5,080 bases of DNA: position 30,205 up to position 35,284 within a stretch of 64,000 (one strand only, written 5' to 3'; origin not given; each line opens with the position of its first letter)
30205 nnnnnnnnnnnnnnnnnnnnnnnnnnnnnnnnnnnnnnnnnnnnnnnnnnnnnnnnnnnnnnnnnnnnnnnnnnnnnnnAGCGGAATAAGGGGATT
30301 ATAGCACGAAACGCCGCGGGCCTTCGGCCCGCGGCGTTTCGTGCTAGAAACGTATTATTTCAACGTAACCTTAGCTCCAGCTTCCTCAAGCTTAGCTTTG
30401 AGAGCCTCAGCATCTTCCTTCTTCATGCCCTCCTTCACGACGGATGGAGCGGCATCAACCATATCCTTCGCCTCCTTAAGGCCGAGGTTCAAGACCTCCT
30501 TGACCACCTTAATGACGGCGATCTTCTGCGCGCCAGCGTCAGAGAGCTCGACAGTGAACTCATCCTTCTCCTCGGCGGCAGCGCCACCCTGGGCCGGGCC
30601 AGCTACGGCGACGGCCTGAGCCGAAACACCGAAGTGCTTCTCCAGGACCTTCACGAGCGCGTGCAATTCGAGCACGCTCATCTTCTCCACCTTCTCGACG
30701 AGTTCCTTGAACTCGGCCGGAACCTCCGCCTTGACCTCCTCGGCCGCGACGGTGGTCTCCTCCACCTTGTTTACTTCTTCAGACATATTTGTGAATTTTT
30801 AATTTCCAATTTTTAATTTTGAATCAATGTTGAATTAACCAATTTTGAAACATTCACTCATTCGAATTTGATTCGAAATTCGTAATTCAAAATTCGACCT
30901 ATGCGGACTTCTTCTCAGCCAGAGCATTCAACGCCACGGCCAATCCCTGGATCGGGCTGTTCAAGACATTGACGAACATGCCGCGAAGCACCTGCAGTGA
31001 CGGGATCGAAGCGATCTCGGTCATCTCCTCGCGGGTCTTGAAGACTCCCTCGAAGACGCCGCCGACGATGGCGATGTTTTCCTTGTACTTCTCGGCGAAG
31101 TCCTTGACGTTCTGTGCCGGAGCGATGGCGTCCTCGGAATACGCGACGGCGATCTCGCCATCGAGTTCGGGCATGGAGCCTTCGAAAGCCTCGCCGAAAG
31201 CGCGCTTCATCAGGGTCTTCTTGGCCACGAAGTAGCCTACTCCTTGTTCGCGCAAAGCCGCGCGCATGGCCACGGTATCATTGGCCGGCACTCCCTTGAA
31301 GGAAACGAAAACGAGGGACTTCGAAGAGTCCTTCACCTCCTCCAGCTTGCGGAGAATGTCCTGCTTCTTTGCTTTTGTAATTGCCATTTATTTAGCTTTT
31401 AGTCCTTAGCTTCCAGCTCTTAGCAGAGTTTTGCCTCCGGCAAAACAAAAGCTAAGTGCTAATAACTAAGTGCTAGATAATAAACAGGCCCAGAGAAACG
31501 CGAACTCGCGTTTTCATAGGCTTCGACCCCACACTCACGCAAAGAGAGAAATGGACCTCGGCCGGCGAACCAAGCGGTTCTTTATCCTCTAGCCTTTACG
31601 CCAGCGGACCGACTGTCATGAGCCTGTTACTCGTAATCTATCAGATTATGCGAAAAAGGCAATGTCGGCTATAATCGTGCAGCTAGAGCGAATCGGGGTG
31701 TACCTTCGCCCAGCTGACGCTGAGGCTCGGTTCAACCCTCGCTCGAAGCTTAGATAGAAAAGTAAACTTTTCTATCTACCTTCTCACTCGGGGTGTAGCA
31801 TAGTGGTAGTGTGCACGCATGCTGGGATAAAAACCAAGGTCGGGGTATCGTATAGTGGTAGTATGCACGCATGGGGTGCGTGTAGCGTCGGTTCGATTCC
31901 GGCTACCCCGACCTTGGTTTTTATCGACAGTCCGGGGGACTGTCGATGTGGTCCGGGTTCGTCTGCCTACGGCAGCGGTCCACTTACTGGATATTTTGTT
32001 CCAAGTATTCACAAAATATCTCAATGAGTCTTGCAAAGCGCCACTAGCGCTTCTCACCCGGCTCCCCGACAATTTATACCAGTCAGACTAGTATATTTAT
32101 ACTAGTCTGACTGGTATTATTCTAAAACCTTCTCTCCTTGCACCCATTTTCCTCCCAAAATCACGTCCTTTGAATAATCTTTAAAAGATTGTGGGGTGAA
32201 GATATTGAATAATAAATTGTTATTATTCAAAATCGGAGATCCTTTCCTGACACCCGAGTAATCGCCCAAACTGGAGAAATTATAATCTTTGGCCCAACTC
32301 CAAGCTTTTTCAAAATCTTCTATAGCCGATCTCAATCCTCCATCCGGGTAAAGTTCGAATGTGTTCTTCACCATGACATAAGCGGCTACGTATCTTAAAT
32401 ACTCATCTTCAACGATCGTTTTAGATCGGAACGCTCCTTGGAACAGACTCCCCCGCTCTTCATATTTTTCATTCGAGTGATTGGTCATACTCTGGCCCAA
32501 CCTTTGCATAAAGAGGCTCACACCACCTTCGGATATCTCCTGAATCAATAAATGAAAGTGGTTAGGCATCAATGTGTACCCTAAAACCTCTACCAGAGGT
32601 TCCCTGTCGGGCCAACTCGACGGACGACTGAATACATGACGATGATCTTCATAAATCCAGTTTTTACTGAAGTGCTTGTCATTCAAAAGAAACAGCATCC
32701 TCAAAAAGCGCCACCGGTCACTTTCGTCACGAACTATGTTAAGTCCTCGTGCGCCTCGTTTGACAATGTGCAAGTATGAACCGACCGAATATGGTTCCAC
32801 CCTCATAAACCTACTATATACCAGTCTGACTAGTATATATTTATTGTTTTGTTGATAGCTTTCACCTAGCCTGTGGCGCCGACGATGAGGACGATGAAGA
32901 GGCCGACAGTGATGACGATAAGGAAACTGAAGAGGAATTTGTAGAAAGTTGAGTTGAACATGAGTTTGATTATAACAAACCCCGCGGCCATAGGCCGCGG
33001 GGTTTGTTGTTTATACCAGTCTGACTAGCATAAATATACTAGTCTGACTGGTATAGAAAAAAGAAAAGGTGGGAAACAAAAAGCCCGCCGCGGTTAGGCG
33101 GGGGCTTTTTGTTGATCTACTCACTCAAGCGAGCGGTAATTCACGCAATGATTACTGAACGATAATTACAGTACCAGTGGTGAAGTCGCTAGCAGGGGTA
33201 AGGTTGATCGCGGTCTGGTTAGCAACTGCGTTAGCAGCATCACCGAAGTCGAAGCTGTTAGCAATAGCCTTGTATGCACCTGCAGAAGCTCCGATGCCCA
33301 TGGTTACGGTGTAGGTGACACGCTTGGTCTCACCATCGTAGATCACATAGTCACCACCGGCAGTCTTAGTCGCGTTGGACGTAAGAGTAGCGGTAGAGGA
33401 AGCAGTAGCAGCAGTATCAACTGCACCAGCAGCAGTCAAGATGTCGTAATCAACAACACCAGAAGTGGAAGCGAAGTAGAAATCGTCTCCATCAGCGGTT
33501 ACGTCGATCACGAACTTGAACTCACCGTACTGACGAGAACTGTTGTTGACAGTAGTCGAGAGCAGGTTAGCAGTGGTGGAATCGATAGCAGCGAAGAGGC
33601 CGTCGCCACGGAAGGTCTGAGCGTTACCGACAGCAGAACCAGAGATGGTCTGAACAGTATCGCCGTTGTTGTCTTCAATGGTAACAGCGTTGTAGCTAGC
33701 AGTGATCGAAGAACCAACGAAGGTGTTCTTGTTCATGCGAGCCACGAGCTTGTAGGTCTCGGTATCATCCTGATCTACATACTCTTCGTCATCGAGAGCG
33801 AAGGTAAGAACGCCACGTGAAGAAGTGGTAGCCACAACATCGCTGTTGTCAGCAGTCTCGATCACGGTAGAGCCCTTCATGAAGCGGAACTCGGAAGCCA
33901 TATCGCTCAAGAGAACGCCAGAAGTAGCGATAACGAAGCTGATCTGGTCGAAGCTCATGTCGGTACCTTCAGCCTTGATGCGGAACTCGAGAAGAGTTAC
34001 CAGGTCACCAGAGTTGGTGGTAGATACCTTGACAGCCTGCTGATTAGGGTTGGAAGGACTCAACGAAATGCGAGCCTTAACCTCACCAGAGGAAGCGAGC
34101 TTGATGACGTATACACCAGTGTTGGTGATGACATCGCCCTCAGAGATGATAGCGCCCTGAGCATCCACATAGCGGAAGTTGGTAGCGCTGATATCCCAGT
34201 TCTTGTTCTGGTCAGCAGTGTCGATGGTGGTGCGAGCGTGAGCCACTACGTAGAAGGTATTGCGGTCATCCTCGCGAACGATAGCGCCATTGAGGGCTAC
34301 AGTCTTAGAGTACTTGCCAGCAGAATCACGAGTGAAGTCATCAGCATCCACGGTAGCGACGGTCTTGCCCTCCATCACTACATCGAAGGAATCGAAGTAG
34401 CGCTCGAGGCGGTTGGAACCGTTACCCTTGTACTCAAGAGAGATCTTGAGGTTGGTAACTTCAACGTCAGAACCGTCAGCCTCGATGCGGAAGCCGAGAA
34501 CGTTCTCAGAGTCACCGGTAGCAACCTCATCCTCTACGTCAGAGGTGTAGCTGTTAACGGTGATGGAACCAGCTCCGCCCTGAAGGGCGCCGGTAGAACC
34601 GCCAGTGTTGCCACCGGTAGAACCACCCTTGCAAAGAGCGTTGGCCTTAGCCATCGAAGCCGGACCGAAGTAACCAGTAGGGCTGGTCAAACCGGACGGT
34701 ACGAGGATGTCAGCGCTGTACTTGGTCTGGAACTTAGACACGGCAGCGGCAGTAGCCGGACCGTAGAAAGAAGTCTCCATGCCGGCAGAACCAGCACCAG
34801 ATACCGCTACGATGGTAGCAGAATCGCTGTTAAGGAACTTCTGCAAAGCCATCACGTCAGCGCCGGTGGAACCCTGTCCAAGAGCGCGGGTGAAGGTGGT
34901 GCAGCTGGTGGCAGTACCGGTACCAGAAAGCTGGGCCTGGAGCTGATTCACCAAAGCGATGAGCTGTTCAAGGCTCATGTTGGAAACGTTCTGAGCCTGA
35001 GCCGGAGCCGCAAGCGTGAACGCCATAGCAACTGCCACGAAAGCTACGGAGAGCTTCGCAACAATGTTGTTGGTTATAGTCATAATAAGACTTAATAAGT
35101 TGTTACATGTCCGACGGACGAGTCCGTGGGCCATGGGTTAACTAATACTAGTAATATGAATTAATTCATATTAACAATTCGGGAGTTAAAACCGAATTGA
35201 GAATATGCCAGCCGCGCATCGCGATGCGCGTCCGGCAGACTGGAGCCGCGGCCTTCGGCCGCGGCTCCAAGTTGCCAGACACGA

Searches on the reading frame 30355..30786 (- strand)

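Call 71: search_protein_families(library=pfam, proteins=[window:30355-30786:-], max_evalue=0.001)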
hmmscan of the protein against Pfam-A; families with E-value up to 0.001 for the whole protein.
window:30355-30786:- (143 aa): 2 families
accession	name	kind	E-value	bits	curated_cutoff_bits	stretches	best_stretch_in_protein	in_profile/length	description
PF00542.24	Ribosomal_L12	-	3.1e-28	98.3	25.9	1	77-143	1-67/67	Ribosomal protein L7/L12 C-terminal domain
PF16320.10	Ribosomal_L12_N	-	3.1e-14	52.8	25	1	27-71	3-46/48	Ribosomal protein L7/L12 dimerisation domain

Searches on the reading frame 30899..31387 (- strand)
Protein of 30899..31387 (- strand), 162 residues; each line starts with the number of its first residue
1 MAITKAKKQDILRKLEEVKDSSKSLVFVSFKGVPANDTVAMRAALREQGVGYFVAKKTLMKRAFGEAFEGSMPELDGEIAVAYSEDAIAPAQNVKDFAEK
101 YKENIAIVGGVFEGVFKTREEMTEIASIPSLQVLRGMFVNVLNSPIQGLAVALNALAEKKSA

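Call 20: search_protein_families(library=pfam, proteins=[window:30899-31387:-], max_evalue=0.001)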
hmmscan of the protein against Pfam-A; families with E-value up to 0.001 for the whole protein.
window:30899-31387:- (162 aa): 1 family
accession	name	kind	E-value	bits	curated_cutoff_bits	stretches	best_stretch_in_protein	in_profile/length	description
PF00466.25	Ribosomal_L10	-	1.8e-18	66.9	22.8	1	4-98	2-99/100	Ribosomal protein L10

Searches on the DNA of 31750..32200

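Call 12: search_rna_families(source=window, start=31750, end=32200, threshold=evalue, max_evalue=10)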
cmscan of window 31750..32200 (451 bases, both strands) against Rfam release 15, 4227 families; matches with E-value up to 10: 6.
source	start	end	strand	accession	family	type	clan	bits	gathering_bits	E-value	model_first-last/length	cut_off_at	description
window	31841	31911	+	RF00005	tRNA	Gene; tRNA;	CL00001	53.5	29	7.7e-11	1-71/71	no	tRNA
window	31836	31925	+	RF02435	SpF41_sRNA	Gene; sRNA;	-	28.3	52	0.019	1-105/105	no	Streptococcus sRNA SpF41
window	32072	32121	-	RF04128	MIR8562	Gene; miRNA;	-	24.8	211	0.016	1-242/242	no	MIR8562 microRNA precursor family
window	32063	32127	-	RF03494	mir-4680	Gene; miRNA;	-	17.5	78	2.1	1-69/69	no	mir-4680 microRNA precursor family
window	32063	32129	-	RF03640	mir-3747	Gene; miRNA;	-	14.7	63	5.5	1-67/67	no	mir-3747 microRNA precursor family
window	31826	31925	-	RF00510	Tombus_IRE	Cis-reg;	-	14.3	45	8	1-94/94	no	Tombusvirus internal replication element (IRE)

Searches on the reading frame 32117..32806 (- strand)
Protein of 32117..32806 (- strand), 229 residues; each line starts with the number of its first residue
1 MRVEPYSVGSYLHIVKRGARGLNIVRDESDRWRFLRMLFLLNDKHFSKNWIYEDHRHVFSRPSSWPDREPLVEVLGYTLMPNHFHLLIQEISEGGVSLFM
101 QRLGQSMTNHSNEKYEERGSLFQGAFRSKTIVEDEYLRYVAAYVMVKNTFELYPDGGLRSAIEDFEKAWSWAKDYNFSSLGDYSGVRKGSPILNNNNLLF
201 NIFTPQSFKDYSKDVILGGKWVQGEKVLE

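Call 20: search_protein_families(library=pfam, proteins=[window:32117-32806:-], max_evalue=0.001)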
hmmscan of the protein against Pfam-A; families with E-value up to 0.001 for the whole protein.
window:32117-32806:- (229 aa): 1 family
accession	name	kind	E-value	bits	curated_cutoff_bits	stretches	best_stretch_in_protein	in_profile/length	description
PF01797.21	Y1_Tnp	-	6.5e-07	29.9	23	1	72-144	41-118/121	Transposase IS200 like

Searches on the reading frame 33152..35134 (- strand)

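Call 71: search_protein_families(library=pfam, proteins=[window:33152-35134:-], max_evalue=0.001)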
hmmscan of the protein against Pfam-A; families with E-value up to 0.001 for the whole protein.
window:33152-35134:- (660 aa): 1 family
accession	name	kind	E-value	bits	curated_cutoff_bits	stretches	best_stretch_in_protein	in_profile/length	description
PF01471.23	PG_binding_1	-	0.00054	20.5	23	0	90-139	1-41/57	Putative peptidoglycan binding domain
